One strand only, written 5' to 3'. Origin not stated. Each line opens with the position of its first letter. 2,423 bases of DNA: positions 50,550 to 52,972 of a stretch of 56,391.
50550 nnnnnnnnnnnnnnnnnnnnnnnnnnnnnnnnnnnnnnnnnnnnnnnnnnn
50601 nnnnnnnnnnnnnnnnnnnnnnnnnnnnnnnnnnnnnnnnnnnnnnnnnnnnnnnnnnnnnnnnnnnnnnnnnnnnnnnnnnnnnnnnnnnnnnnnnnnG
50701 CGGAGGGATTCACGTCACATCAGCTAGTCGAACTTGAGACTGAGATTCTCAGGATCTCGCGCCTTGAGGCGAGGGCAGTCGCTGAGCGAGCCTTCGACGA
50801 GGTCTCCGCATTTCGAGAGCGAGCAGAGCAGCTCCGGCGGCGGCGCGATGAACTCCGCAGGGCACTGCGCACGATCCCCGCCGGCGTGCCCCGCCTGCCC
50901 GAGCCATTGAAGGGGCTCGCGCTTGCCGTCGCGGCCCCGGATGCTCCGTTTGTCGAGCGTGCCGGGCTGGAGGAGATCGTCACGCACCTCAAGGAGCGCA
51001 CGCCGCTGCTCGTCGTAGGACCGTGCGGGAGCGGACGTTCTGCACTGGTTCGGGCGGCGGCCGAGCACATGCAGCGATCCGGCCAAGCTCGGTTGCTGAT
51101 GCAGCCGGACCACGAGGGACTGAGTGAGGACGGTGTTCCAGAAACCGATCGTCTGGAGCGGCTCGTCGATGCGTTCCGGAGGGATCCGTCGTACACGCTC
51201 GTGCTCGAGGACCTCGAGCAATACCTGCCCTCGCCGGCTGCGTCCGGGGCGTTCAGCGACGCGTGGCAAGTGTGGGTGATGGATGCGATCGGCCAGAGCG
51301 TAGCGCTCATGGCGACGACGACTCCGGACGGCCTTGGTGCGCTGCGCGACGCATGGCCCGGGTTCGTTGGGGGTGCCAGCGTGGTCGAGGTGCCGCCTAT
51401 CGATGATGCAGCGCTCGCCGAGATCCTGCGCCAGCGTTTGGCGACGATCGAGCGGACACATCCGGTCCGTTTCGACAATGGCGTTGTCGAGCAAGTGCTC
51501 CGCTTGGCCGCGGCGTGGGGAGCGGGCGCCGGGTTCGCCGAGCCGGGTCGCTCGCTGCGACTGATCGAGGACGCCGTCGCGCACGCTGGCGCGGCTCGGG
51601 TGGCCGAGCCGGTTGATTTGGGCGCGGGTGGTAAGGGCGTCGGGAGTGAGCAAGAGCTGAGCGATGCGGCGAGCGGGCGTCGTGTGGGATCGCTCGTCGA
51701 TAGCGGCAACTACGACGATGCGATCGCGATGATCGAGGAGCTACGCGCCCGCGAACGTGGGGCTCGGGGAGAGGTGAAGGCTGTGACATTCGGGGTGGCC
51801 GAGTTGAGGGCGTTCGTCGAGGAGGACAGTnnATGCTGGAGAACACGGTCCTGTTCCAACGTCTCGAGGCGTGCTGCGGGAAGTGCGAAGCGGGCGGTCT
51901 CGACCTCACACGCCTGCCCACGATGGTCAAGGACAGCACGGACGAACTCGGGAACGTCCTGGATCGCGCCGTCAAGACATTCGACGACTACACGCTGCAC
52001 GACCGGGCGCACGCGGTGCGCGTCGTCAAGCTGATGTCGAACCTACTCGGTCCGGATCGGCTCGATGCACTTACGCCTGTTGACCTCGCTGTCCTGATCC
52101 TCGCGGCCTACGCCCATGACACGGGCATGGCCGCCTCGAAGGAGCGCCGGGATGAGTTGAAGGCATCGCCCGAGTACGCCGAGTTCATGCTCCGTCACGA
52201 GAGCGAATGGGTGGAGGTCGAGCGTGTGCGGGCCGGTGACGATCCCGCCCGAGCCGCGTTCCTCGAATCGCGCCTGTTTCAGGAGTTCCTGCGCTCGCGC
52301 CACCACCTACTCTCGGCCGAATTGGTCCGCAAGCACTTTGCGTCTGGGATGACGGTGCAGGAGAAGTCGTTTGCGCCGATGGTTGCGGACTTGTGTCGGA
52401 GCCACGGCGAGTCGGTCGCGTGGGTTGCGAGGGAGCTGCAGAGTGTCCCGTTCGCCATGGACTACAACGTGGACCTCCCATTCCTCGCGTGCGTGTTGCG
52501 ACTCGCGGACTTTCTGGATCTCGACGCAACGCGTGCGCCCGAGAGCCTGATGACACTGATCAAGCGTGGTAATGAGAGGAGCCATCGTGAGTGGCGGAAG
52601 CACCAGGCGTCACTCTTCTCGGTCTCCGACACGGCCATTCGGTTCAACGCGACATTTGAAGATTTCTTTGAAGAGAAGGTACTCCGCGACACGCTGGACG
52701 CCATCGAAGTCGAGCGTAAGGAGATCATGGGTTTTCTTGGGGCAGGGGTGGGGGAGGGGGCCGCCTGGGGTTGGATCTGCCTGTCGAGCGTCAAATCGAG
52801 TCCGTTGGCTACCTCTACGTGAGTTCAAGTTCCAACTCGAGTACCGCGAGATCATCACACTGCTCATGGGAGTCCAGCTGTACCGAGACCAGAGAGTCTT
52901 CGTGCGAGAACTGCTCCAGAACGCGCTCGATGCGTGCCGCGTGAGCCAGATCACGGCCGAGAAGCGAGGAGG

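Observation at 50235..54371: ClpC-N-domain / degenerate-AAA gene translationally coupled to an HD phosphohydrolase and an Hsp90-like GHKL ATPase: candidate undescribed three-component system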

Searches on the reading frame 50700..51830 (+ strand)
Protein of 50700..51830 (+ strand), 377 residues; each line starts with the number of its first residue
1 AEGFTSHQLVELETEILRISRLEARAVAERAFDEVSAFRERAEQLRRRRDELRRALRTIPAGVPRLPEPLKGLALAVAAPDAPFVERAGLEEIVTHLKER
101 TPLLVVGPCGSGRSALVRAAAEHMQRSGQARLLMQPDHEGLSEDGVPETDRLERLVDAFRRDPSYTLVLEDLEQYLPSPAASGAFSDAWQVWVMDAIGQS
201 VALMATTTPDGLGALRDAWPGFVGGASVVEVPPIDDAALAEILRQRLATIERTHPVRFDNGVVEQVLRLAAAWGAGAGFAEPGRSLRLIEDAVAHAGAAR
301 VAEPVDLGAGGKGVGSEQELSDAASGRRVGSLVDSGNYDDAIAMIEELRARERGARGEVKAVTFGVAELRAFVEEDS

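Call 52: find_homologous_proteins(query=window:50700-51830:+, max_evalue=0.001)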
Query window:50700-51830:+ (377 aa): 1 proteins with E <= 0.001 among 8000 candidates.
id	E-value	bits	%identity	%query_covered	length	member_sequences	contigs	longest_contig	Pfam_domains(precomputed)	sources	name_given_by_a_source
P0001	2.3e-235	799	100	100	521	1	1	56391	PF02861.26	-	-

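Call 68: search_protein_representatives(protein=window:50700-51830:+)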
Query: 377 residues. Proteins with E-value up to 0.001 (for the whole library): 51; up to 1e-10: 11; up to 1e-30: 0. The best 51 are listed.
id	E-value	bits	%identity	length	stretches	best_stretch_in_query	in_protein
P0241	6.7e-25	104.9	31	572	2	84-309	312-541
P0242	8.0e-24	101.3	32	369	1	26-302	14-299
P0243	2.5e-23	99.7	30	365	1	25-292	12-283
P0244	1.7e-21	93.7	25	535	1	6-296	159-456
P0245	4.9e-18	82.3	27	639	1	1-292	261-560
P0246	6.5e-18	81.9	29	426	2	70-297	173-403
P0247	4.8e-15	72.4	27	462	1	83-286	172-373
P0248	3.4e-14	69.6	26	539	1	4-297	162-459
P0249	4.6e-13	65.9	28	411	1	32-310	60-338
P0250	3.4e-12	63.1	31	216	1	187-293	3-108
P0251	7.7e-11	58.6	26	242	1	134-288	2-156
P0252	5.9e-09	52.4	31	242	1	168-296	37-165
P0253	6.2e-08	49.1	20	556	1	18-300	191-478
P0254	1.7e-07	47.6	30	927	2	86-304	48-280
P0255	2.1e-07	47.3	22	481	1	8-249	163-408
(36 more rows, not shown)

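Call 69: search_protein_families(library=pfam, proteins=[P0241, P0242, P0243, P0244, P0245, P0246, P0247, P0248, P0249, P0253], max_evalue=0.001)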
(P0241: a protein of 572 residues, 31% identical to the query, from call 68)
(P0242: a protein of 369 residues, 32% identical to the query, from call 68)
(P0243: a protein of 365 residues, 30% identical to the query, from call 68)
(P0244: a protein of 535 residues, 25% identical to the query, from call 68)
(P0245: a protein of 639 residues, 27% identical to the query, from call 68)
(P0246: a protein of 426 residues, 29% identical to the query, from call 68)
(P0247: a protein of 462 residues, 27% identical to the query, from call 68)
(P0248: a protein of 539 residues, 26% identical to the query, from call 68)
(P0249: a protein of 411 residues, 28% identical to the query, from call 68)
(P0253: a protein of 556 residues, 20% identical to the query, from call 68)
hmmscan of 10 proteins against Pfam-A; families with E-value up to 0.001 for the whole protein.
P0241 (572 aa): 5 families
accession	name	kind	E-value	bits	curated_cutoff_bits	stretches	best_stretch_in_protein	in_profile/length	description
PF13676.11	TIR_2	-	3.4e-26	92.5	28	1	14-127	2-118/122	TIR domain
PF01582.25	TIR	-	2e-07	31.4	21.3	1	11-85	2-78/179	TIR domain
PF02151.25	UVR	-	2.6e-05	24.3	21.5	1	150-183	2-35/36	UvrB/uvrC motif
PF03194.20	LUC7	-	0.00094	19.4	33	0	143-200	123-180/246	LUC7 N_terminus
PF13191.12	AAA_16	-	0.00096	20.1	32.6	0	313-416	7-107/167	AAA ATPase domain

P0242 (369 aa): 1 family
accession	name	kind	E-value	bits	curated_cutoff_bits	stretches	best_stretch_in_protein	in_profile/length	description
PF02151.25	UVR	-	1.2e-06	28.5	21.5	1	3-35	3-35/36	UvrB/uvrC motif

P0243 (365 aa): 1 family
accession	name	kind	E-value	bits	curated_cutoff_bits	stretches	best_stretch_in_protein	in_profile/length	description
PF02151.25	UVR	-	0.00011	22.3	21.5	0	3-33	4-34/36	UvrB/uvrC motif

P0244 (535 aa): 2 families
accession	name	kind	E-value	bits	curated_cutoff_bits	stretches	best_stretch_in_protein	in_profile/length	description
PF02861.25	Clp_N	-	7.5e-34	116.1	20.7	2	80-129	1-50/53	Clp amino terminal domain, pathogenicity island component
PF02151.25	UVR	-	1.6e-05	24.9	21.5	1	169-201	3-35/36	UvrB/uvrC motif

P0245 (639 aa): 1 family
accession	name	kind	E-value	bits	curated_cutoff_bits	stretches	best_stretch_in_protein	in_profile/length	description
PF00072.30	Response_reg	-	0.00011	22.8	30.2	1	9-102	1-82/111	Response regulator receiver domain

P0246 (426 aa): 1 family
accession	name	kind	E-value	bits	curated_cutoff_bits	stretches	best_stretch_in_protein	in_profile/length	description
PF02151.25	UVR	-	4.7e-07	29.8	21.5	1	60-84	5-29/36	UvrB/uvrC motif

P0247 (462 aa): 1 family
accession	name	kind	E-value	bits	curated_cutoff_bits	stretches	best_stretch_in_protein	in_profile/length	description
PF02861.25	Clp_N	-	1.1e-15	57.9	20.7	1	19-65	3-49/53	Clp amino terminal domain, pathogenicity island component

P0248 (539 aa): 2 families
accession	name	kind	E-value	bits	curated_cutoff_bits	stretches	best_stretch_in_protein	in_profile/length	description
PF02861.25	Clp_N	-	5.2e-29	100.6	20.7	2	94-144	3-53/53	Clp amino terminal domain, pathogenicity island component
PF02151.25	UVR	-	9.8e-08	32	21.5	1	175-206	4-35/36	UvrB/uvrC motif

P0249 (411 aa): 0 families

P0253 (556 aa): 1 family
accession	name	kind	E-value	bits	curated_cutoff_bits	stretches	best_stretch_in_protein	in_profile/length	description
PF02861.25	Clp_N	-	3.6e-30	104.3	20.7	2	92-141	1-50/53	Clp amino terminal domain, pathogenicity island component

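Call 72: find_encoding_contigs(protein=P0241, flank=6000, max_places=2)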
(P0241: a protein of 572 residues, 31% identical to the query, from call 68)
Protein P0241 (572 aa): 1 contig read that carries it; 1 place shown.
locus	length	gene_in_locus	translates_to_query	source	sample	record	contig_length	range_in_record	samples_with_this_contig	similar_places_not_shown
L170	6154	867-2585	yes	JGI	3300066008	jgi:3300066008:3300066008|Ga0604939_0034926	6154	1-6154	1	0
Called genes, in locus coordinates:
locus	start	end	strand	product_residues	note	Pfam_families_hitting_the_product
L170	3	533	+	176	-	?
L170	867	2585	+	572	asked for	PF01582:TIR (weak), PF13676:TIR_2, PF02151:UVR (faint)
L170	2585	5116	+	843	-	PF24391:HD-CE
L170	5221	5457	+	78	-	PF07927:HicA_toxin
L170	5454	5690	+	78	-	PF15919:HicB_lk_antitox (weak)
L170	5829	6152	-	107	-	?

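Call 73: find_encoding_contigs(protein=P0245, flank=6000, max_places=2)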
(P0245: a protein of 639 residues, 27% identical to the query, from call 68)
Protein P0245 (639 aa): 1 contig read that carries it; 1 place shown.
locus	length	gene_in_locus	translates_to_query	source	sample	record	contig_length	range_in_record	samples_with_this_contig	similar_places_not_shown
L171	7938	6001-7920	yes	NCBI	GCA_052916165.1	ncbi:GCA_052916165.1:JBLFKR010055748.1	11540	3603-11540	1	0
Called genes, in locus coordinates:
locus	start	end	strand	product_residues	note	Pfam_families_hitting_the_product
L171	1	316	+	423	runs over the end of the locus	PF00109:ketoacyl-synt, PF02801:Ketoacyl-synt_C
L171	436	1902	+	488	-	PF07719:TPR_2 (faint), PF13181:TPR_8 (faint), PF13374:TPR_10 (faint), PF13424:TPR_12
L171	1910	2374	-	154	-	PF05163:DinB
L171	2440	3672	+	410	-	PF00899:ThiF, PF00581:Rhodanese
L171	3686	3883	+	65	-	-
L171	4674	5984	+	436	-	-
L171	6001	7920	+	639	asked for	-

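Call 74: find_encoding_contigs(protein=P0242, flank=6000, max_places=2)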
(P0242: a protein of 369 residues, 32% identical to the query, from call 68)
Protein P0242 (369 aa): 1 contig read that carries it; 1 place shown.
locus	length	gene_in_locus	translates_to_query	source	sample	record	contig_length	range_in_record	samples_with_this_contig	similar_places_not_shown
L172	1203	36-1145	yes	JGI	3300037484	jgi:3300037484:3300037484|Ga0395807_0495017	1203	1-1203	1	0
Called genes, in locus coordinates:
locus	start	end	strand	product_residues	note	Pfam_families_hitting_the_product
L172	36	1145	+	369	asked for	PF02151:UVR (weak)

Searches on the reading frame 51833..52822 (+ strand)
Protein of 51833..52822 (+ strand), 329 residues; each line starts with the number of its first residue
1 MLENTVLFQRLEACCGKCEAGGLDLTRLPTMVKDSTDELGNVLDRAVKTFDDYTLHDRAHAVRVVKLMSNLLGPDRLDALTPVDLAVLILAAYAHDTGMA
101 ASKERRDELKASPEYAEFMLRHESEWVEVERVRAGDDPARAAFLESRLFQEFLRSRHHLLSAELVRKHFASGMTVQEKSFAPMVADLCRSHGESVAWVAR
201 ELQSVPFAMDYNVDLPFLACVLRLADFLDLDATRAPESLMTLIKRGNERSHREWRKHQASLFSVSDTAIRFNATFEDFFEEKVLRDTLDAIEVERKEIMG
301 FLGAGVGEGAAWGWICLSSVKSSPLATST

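Call 3: search_protein_families(library=pfam, proteins=[window:51833-52822:+], max_evalue=0.1)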
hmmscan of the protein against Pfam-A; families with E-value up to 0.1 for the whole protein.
window:51833-52822:+ (329 aa): 3 families
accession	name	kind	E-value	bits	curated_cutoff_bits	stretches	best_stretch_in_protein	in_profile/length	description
PF24391.1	HD-CE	-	2.3e-51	175.4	27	1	50-292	1-258/263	HD-CE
PF01966.28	HD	-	0.00024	21.8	22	1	60-127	4-73/116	HD domain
PF00233.25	PDEase_I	-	0.0078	16.4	24.8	1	56-97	2-44/238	3'5'-cyclic nucleotide phosphodiesterase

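Call 4: search_protein_families(library=padloc, proteins=[window:51833-52822:+], max_evalue=0.1)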
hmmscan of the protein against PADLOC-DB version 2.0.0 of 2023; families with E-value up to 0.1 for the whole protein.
window:51833-52822:+ (329 aa): 2 families
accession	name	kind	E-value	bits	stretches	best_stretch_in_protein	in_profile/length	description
PDLC03762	RT_UG24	-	2.9e-13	46.9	1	51-241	697-883/1036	DRT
PDLC01933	CARF7--CARF_HD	-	0.0035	13.9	0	139-168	368-397/670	-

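Call 5: search_protein_families(library=ncbifam, proteins=[window:51833-52822:+], max_evalue=0.1)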
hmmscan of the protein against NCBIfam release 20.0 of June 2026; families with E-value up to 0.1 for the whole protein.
window:51833-52822:+ (329 aa): 1 family
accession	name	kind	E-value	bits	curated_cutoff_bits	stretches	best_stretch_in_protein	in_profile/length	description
TIGR00277.1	HDIG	domain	0.016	15.1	27.6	1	59-135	7-51/84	HDIG domain-containing metalloprotein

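Call 87: search_solved_structures(query=window:51833-52744:+, max_evalue=1)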
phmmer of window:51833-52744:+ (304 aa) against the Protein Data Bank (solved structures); distinct sequences matched with E-value up to 1: 4.
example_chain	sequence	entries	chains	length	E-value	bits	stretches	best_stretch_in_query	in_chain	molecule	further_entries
1ycy_A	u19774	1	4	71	0.23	14.2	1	248-298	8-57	Conserved hypothetical protein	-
8peq_J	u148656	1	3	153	0.42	13.3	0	194-224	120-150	Affilin variant Af2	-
2pq7_A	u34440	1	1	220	0.59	12.8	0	22-98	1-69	Predicted HD superfamily hydrolase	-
9dbf_A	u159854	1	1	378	0.72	12.5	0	73-129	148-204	Tet4 Variant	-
